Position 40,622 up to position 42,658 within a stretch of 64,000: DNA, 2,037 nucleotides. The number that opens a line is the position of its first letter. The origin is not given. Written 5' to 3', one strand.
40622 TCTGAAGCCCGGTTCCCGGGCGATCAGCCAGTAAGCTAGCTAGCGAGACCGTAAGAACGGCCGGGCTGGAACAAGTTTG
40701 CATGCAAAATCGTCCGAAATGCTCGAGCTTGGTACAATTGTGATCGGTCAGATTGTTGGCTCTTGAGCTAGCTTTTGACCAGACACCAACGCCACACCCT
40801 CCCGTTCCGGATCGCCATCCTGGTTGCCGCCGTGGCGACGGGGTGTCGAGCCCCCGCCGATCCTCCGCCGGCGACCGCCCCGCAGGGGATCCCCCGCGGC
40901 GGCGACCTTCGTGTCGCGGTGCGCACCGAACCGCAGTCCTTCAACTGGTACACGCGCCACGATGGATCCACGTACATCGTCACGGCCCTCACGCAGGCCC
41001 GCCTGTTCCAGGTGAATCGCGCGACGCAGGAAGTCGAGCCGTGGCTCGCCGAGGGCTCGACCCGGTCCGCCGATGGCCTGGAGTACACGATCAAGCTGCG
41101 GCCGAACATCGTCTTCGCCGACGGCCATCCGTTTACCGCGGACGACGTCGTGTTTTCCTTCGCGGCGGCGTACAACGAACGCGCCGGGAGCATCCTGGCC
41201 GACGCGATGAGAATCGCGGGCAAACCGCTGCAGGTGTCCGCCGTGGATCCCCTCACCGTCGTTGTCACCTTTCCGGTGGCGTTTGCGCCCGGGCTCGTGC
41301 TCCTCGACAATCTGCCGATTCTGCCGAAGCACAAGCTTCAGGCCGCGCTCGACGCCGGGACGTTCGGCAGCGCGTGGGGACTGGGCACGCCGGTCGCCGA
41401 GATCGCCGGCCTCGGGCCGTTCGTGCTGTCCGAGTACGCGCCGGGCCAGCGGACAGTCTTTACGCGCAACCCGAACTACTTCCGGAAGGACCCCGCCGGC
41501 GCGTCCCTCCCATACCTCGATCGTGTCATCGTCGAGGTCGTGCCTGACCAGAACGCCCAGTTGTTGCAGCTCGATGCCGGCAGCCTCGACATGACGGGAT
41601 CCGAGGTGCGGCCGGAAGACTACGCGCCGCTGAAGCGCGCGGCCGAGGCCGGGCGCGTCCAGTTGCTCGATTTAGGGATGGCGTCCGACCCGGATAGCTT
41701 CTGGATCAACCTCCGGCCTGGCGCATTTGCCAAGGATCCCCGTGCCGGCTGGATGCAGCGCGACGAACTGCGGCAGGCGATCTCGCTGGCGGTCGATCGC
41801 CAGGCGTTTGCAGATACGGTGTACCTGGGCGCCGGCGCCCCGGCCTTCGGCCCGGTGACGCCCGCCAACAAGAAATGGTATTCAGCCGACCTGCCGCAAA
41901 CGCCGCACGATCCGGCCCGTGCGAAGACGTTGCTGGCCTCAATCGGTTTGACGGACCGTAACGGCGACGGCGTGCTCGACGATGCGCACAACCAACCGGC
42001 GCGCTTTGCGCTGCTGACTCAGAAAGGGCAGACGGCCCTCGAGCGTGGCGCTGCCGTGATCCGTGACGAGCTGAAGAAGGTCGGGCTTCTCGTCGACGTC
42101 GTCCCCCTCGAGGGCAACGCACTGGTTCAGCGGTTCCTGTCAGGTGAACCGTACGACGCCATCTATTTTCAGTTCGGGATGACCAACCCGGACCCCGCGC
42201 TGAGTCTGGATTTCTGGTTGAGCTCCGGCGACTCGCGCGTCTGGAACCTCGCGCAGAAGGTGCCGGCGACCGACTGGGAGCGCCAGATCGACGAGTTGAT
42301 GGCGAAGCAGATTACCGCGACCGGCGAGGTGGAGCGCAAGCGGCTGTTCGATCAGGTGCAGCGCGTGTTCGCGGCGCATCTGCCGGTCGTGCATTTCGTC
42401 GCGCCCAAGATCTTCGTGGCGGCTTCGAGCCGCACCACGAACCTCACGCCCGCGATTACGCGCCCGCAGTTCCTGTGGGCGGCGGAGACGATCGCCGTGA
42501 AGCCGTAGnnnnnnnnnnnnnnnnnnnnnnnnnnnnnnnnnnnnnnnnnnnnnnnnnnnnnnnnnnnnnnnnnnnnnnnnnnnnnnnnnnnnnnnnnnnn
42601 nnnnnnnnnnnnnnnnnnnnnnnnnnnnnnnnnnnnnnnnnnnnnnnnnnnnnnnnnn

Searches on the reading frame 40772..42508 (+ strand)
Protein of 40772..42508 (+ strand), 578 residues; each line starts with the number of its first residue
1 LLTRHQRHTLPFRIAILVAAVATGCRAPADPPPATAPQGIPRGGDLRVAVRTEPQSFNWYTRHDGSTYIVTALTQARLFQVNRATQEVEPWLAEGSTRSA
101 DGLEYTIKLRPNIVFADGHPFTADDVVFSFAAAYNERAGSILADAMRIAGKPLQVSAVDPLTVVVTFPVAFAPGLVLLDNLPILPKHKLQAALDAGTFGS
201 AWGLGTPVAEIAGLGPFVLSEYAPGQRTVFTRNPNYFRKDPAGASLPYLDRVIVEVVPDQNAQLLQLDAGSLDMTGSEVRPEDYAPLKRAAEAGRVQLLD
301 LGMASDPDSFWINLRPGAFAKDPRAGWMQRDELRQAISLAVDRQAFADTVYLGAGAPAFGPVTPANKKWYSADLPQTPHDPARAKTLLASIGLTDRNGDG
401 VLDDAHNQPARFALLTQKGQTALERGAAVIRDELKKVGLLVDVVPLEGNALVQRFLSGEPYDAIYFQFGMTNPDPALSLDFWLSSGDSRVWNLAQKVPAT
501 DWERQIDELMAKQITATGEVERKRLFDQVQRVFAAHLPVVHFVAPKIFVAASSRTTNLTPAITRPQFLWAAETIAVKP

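Call 68: search_protein_families(library=pfam, proteins=[window:40772-42508:+], max_evalue=0.001)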
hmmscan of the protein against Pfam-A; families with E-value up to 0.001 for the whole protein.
window:40772-42508:+ (578 aa): 1 family
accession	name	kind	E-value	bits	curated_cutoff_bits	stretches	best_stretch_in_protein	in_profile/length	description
PF00496.27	SBP_bac_5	-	6.8e-75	252.9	32.4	1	87-487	1-365/368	Bacterial extracellular solute-binding proteins, family 5 Middle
